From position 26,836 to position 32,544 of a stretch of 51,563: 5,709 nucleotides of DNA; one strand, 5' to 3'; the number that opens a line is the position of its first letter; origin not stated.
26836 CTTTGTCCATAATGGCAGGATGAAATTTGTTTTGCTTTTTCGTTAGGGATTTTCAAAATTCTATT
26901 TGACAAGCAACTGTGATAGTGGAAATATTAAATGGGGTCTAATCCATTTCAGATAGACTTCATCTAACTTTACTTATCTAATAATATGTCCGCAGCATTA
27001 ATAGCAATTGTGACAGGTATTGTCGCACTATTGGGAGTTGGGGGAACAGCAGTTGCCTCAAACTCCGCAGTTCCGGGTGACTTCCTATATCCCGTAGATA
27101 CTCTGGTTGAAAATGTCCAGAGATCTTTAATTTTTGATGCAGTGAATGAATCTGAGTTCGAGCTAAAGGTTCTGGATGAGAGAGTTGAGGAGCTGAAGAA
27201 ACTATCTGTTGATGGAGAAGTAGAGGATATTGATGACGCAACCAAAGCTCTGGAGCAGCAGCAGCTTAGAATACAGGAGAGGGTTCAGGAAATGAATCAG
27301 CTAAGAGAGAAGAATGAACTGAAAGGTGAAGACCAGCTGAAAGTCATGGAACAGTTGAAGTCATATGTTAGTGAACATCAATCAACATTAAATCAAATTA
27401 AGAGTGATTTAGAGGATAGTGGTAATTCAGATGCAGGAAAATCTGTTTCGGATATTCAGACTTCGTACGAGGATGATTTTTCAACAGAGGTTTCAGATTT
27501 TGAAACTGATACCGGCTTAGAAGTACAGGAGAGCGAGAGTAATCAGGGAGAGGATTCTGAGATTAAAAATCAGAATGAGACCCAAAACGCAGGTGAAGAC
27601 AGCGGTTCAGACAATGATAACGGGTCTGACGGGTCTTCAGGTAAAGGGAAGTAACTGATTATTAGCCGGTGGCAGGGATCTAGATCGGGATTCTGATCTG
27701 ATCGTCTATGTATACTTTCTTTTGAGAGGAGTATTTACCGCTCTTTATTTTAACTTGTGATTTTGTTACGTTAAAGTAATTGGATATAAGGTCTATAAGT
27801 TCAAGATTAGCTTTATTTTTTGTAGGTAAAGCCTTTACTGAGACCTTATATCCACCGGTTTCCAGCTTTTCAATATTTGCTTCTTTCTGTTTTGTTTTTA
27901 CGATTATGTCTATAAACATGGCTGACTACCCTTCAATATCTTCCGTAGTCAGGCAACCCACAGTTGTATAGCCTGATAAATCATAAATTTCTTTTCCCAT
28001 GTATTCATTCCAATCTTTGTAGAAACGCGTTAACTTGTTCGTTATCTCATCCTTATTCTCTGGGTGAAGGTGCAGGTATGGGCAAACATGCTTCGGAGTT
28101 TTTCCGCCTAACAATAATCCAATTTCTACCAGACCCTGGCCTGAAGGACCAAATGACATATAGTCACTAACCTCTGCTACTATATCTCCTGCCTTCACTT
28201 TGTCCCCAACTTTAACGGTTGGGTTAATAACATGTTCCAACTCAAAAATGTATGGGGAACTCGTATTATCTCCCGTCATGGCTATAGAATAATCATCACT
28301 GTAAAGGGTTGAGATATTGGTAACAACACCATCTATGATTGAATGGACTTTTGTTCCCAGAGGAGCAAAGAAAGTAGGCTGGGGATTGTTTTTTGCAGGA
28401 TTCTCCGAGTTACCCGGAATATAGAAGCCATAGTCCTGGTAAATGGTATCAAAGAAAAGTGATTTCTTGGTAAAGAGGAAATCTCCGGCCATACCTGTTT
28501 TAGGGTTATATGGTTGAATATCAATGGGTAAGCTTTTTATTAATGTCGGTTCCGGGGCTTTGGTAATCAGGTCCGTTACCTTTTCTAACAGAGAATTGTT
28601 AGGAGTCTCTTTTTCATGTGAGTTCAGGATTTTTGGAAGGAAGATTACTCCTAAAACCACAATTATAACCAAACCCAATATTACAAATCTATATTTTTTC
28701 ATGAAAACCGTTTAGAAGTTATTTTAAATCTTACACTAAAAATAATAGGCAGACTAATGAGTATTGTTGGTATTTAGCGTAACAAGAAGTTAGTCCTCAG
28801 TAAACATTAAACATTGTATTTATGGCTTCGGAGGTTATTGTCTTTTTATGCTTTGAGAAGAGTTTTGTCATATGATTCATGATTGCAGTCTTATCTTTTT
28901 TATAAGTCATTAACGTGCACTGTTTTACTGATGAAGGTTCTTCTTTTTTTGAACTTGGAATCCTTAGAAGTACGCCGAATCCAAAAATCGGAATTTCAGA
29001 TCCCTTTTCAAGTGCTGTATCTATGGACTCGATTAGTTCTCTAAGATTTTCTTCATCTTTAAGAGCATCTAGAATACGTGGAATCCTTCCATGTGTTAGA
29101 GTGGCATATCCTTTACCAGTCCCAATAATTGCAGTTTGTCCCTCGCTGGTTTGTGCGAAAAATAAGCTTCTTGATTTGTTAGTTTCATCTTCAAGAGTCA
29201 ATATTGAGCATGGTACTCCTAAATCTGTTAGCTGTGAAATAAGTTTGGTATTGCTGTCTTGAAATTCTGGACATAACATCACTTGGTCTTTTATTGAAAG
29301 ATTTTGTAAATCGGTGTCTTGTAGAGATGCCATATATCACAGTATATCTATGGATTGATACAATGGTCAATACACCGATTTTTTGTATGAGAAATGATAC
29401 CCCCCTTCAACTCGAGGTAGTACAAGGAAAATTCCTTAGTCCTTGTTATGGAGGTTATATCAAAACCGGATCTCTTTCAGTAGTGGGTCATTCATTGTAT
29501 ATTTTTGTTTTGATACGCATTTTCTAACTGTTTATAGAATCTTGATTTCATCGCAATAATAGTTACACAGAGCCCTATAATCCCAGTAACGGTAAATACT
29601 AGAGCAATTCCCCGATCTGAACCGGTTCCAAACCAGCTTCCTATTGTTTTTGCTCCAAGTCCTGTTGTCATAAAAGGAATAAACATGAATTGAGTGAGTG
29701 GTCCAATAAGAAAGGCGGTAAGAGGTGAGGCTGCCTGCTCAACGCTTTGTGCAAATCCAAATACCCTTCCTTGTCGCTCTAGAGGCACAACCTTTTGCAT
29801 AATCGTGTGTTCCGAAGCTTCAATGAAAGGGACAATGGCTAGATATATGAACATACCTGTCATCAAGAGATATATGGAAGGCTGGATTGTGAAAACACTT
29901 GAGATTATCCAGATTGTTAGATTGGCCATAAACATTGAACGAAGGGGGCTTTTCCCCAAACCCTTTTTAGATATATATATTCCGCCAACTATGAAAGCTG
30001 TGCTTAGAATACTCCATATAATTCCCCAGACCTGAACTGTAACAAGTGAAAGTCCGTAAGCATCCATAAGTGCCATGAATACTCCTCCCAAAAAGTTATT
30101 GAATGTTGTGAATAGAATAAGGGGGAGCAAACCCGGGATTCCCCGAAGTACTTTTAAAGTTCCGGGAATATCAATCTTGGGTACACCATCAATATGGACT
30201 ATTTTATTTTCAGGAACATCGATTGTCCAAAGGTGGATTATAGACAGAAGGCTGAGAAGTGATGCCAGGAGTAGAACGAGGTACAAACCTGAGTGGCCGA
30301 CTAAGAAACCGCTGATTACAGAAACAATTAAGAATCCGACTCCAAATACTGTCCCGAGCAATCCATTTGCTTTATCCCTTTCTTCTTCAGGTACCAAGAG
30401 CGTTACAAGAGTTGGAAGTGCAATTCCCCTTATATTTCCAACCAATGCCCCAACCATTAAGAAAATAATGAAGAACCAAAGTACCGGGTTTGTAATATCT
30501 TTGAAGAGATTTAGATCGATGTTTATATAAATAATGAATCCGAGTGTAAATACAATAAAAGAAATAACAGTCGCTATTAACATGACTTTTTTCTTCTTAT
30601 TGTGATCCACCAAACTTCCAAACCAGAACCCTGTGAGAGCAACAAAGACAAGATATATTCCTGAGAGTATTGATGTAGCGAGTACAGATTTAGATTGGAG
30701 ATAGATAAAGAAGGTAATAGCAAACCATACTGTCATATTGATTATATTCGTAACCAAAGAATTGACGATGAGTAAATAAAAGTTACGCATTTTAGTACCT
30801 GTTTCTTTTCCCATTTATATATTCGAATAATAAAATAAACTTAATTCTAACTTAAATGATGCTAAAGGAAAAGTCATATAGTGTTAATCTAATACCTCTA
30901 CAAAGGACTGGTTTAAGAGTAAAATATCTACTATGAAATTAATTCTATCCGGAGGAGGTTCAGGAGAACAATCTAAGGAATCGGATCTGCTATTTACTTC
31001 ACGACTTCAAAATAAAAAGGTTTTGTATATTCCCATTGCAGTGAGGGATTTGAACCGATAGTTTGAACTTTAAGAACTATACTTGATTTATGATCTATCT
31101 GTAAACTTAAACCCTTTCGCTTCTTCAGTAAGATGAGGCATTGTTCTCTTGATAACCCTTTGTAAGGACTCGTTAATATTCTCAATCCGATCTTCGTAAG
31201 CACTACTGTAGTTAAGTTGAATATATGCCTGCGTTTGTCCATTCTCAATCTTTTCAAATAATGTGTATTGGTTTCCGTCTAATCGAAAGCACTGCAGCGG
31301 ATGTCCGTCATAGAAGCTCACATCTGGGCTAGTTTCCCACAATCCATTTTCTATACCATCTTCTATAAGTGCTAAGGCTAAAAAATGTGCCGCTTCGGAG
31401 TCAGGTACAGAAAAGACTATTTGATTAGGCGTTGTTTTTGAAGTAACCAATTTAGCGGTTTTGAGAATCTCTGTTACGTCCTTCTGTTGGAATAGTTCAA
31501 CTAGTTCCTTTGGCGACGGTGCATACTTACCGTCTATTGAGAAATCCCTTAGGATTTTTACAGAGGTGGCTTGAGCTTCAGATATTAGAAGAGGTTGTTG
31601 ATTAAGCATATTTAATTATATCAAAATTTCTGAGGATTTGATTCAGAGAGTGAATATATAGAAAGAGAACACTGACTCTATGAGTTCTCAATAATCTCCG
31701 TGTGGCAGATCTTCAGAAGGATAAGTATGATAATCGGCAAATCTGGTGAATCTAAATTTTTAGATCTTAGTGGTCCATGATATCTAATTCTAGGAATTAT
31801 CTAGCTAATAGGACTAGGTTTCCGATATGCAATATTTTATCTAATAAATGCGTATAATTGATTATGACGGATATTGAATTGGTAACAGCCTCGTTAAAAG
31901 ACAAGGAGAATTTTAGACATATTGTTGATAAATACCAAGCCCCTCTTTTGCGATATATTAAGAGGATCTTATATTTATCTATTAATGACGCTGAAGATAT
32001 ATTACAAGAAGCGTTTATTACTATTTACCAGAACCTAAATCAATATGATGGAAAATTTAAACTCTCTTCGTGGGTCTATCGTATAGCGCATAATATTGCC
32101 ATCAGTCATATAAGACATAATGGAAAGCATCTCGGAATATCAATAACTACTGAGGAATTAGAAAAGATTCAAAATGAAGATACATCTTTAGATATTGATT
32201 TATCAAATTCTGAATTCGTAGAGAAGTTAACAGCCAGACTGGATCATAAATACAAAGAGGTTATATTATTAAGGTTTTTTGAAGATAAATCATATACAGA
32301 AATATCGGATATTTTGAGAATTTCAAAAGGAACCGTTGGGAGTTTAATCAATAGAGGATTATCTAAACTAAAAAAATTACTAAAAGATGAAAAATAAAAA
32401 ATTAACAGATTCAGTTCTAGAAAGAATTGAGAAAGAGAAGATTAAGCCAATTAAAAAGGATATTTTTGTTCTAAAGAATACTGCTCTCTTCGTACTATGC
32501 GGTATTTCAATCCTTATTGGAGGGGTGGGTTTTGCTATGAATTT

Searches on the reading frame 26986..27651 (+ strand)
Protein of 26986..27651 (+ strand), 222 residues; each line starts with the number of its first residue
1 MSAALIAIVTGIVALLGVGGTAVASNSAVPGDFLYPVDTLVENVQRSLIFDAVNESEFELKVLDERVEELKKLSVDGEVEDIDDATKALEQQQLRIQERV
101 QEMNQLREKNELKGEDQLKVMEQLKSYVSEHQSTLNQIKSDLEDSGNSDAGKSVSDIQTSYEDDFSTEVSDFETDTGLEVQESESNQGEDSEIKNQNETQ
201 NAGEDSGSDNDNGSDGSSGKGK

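Call 71: search_protein_families(library=pfam, proteins=[window:26986-27651:+], max_evalue=0.0001)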
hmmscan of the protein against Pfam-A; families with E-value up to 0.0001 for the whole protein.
window:26986-27651:+ (222 aa): 1 family
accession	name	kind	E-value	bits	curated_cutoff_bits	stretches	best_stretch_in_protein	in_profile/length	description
PF18915.5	DUF5667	-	4.4e-12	46.7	27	1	28-143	2-97/99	Domain of unknown function (DUF5667)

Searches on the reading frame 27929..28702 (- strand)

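Call 71: search_protein_families(library=pfam, proteins=[window:27929-28702:-], max_evalue=0.0001)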
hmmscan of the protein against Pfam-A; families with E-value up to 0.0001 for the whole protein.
window:27929-28702:- (258 aa): 1 family
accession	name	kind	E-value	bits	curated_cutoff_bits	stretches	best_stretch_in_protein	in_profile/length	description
PF01551.29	Peptidase_M23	-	1e-06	29.3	28.7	1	111-180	8-74/96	Peptidase family M23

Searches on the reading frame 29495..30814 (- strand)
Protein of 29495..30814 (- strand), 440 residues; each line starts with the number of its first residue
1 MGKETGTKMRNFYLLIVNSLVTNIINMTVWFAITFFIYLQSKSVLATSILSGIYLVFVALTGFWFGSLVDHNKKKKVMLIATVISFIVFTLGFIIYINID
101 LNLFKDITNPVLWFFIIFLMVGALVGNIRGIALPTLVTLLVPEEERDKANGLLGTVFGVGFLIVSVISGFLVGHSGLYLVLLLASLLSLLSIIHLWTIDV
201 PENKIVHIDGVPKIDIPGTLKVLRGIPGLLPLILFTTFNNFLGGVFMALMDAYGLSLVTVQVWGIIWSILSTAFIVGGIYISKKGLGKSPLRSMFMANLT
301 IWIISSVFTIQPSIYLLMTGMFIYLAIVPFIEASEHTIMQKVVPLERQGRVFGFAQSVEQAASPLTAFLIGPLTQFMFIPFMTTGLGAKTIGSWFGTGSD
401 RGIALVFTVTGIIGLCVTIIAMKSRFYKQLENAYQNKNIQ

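Call 71: search_protein_families(library=pfam, proteins=[window:29495-30814:-], max_evalue=0.0001)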
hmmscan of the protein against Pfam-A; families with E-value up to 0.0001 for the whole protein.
window:29495-30814:- (440 aa): 1 family
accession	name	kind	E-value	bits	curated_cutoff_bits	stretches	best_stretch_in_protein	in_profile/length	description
PF07690.21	MFS_1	-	1.1e-28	100.6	33.4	1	22-365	4-345/347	Major Facilitator Superfamily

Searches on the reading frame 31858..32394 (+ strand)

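Call 72: search_protein_families(library=pfam, proteins=[window:31858-32394:+], max_evalue=0.0001)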
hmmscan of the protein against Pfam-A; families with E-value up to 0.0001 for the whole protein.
window:31858-32394:+ (179 aa): 3 families
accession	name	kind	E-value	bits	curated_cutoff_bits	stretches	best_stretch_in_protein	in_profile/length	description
PF04542.20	Sigma70_r2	-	2.3e-14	53.4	24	1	23-89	2-69/71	Sigma-70 region 2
PF08281.18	Sigma70_r4_2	-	3e-12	46.4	25.7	1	123-171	6-54/54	Sigma-70, region 4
PF04545.22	Sigma70_r4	-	2.3e-11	43.5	24.1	1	127-173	4-50/50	Sigma-70, region 4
